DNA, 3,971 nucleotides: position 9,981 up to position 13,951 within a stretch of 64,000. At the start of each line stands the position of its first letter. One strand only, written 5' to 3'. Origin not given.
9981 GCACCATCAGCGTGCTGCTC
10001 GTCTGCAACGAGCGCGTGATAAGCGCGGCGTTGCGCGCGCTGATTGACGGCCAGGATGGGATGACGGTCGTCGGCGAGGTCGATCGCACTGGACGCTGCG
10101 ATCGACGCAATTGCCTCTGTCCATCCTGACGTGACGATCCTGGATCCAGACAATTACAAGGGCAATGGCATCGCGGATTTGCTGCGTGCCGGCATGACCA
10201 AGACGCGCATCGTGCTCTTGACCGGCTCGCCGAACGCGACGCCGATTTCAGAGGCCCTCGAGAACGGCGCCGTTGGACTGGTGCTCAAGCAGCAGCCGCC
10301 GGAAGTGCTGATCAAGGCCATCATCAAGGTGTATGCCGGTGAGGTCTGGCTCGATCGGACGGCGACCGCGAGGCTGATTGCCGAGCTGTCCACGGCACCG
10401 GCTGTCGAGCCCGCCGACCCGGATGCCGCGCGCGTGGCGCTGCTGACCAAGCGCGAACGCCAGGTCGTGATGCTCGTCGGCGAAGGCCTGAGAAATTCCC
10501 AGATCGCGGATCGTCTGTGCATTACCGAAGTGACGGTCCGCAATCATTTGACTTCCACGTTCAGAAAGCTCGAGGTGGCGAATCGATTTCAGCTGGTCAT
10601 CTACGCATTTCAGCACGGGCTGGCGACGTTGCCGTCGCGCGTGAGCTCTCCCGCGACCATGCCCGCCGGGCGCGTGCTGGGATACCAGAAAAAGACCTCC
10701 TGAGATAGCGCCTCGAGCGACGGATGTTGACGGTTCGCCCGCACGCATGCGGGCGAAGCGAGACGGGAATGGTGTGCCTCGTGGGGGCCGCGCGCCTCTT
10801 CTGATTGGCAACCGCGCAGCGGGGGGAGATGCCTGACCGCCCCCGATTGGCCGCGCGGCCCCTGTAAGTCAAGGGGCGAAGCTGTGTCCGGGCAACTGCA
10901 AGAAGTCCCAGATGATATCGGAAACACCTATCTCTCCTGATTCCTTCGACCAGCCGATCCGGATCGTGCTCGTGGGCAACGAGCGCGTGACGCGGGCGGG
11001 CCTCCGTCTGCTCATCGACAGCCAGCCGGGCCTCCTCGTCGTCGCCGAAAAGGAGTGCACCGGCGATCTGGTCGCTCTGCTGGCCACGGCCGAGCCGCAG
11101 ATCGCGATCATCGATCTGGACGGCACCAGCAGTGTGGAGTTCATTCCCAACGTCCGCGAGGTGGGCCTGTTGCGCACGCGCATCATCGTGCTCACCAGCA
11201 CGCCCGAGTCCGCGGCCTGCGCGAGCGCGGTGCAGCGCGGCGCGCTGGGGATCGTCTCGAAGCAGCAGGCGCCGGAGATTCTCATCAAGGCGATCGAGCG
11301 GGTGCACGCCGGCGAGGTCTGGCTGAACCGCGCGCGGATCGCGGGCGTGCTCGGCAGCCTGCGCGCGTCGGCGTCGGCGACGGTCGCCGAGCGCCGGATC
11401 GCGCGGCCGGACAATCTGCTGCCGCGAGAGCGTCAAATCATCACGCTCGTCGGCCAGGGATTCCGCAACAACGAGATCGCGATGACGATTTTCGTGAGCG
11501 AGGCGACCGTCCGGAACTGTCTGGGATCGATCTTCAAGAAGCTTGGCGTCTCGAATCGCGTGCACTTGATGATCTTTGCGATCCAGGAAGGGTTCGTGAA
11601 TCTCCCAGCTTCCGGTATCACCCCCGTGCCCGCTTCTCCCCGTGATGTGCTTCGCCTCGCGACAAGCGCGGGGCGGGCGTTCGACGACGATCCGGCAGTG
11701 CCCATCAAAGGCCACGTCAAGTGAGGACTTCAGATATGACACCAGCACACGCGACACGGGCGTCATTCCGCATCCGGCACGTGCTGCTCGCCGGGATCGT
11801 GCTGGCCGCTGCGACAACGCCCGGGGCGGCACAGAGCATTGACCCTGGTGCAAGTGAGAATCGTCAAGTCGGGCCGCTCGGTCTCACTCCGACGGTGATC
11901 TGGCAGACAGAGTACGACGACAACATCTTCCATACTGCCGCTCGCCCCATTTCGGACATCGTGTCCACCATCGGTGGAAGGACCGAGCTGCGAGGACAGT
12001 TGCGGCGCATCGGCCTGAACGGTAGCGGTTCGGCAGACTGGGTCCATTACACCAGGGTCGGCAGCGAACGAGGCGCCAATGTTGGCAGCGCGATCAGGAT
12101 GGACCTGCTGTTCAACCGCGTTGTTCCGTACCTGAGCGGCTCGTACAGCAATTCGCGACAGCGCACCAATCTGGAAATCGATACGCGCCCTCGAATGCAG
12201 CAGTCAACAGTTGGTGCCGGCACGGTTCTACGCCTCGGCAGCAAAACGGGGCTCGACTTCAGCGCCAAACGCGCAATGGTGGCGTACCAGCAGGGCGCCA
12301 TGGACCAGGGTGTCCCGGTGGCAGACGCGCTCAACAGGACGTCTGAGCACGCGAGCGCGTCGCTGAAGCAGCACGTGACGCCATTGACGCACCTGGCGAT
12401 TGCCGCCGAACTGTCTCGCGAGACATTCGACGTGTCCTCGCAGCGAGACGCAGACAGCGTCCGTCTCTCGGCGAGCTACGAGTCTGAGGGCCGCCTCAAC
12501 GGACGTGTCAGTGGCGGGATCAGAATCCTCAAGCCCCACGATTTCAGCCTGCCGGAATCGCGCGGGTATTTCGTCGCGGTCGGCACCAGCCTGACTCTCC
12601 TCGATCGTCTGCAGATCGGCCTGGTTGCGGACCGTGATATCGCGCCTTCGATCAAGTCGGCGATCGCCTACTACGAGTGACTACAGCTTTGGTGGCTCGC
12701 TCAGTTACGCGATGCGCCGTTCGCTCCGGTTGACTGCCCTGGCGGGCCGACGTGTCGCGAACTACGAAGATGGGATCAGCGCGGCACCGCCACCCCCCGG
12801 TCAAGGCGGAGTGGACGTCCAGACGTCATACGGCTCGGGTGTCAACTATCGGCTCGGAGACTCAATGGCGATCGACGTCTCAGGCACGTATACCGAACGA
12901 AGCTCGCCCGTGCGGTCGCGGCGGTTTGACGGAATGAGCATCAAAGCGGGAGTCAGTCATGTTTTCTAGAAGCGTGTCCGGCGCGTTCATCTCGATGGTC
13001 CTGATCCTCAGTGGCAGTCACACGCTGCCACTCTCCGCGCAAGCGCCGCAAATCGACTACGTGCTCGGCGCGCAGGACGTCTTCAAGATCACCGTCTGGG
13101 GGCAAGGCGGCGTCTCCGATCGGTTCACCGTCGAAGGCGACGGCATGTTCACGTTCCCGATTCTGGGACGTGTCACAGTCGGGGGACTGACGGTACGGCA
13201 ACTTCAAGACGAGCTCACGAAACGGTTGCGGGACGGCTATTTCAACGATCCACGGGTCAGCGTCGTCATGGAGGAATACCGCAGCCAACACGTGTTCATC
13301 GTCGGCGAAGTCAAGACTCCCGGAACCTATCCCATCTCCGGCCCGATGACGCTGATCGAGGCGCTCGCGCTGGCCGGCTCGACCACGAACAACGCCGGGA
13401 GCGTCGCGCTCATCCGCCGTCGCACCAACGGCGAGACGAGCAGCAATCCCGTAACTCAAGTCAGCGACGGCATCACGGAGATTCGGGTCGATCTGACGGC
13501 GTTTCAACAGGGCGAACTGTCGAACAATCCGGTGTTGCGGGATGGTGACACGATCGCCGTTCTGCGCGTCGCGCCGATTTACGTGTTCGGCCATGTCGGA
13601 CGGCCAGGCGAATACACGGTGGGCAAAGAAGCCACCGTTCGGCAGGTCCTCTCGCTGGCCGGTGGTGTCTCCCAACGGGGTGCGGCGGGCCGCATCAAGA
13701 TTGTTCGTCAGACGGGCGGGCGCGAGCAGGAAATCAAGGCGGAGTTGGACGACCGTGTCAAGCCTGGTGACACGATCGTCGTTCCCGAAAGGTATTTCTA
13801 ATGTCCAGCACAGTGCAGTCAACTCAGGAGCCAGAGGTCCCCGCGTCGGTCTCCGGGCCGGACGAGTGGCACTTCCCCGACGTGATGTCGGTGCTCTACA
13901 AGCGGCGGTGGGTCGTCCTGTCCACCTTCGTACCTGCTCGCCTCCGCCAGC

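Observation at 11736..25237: Polysaccharide locus mixing Wzy-type parts (OPX, PCP-tyrosine kinase, Wzy-like polymerase) with a Wzm/Wzt ABC exporter, and no Wzx flippase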

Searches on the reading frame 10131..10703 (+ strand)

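Call 6: search_protein_families(library=pfam, proteins=[window:10131-10703:+], max_evalue=0.01)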
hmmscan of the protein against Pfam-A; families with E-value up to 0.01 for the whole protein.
window:10131-10703:+ (190 aa): 6 families
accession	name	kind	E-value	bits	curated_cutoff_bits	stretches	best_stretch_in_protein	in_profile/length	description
PF00196.25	GerE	-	7.6e-17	61.1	23.5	1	104-159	2-57/57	Bacterial regulatory proteins, luxR family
PF08281.18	Sigma70_r4_2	-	1.9e-06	27.8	25.7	1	102-143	8-50/54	Sigma-70, region 4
PF04545.22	Sigma70_r4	-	3.6e-05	23.6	24.1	1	105-147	5-48/50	Sigma-70, region 4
PF13384.12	HTH_23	-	0.00048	20.3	24.6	1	108-138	6-36/50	Homeodomain-like domain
PF00072.30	Response_reg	-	0.002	18.7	30.2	1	11-64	57-110/111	Response regulator receiver domain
PF13551.12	HTH_29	-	0.0037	17.7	28.1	1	111-140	3-33/64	Winged helix-turn helix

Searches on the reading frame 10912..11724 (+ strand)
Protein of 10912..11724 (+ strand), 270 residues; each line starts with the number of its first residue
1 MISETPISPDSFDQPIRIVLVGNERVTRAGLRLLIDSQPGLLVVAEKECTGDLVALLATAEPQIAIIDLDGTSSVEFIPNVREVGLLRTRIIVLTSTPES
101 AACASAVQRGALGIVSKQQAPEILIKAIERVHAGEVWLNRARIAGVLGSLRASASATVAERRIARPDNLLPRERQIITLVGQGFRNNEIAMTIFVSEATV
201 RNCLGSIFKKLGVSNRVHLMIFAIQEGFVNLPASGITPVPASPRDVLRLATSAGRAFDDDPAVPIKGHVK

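Call 4: search_protein_families(library=pfam, proteins=[window:10912-11724:+], max_evalue=0.01)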
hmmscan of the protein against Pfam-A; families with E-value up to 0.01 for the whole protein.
window:10912-11724:+ (270 aa): 2 families
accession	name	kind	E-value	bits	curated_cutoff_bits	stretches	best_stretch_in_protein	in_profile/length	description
PF00196.25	GerE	-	6.6e-14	51.7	23.5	1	169-223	3-57/57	Bacterial regulatory proteins, luxR family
PF00072.30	Response_reg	-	6.7e-09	36.3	30.2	1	18-129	1-111/111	Response regulator receiver domain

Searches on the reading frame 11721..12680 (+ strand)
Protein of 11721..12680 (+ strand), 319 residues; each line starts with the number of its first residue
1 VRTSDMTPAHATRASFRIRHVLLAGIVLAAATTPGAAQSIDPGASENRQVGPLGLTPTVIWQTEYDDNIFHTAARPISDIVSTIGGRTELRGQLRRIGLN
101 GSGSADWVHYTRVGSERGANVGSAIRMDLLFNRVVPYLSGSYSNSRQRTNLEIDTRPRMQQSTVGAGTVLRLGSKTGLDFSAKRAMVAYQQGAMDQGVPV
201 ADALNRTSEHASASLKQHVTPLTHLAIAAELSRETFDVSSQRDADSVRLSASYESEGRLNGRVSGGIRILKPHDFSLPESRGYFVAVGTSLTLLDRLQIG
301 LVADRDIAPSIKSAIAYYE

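Call 4: search_protein_families(library=pfam, proteins=[window:11721-12680:+], max_evalue=0.01)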
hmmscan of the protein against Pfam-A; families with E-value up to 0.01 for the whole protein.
window:11721-12680:+ (319 aa): 1 family
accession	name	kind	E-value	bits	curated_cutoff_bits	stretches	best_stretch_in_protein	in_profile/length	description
PF10082.15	BBP2_2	-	2.9e-07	30.1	23.7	1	49-268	9-241/378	Putative beta-barrel porin 2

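Call 10: search_protein_families(library=ncbifam, proteins=[window:11721-12680:+], max_evalue=0.1)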
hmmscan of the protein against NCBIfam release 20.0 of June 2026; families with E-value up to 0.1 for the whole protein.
window:11721-12680:+ (319 aa): 1 family
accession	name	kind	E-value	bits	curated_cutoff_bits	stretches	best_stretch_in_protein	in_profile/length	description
TIGR03016.1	pepcterm_hypo_1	hypoth_equivalog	3.9e-05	22.8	90.85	1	55-112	6-63/477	TIGR03016 family PEP-CTERM system-associated outer membrane protein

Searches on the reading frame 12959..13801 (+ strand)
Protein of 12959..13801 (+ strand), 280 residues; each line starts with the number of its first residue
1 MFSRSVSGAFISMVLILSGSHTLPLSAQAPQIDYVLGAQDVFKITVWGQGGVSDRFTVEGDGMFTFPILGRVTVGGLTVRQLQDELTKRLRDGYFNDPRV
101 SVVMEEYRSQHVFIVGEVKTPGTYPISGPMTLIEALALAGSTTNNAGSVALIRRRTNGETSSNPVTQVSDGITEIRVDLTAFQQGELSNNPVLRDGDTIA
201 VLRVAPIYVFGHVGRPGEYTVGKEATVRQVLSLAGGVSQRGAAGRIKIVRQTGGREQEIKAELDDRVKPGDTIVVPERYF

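Call 4: search_protein_families(library=pfam, proteins=[window:12959-13801:+], max_evalue=0.01)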
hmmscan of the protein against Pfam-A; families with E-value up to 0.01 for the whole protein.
window:12959-13801:+ (280 aa): 3 families
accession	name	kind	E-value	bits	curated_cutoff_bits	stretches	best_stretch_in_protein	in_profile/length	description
PF02563.21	Poly_export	-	6.4e-22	78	28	1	30-104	3-76/77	Polysaccharide biosynthesis/export protein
PF22461.2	SLBB_2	-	5e-19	68.6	27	2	110-201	1-79/79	SLBB domain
PF10531.15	SLBB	-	1.2e-18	67.1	27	2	112-159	2-50/55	SLBB domain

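Call 10: search_protein_families(library=ncbifam, proteins=[window:12959-13801:+], max_evalue=0.1)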
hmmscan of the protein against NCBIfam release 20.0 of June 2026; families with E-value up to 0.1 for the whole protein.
window:12959-13801:+ (280 aa): 7 families
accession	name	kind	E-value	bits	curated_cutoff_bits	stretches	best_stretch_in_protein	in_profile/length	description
TIGR03028.1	EpsE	equivalog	5.1e-46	156.9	262.65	1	33-279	1-238/239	polysaccharide export protein EpsE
TIGR03027.2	pepcterm_export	equivalog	5.3e-30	104.3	180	2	33-201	2-164/169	XrtA/PEP-CTERM system exopolysaccharide export protein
NF011658.0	PRK15078.1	subfamily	1.6e-24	86.4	333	1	25-256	76-308/380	polysaccharide export protein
NF041843.1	EpsY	equivalog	8.8e-23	80.6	320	2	32-158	51-177/211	exopolysaccharide export protein EpsY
NF011722.0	PRK15175.1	equivalog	6.2e-05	22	456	1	65-145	114-192/355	Vi polysaccharide ABC transporter protein VexA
NF053558.1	BeeR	equivalog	0.013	14.6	530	1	72-110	290-328/349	BeeR family actin-like protein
NF045978.1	ComEA_MAG0490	equivalog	0.039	13.7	98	0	207-234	43-70/162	MAG0490 family ComEA-like DNA-binding protein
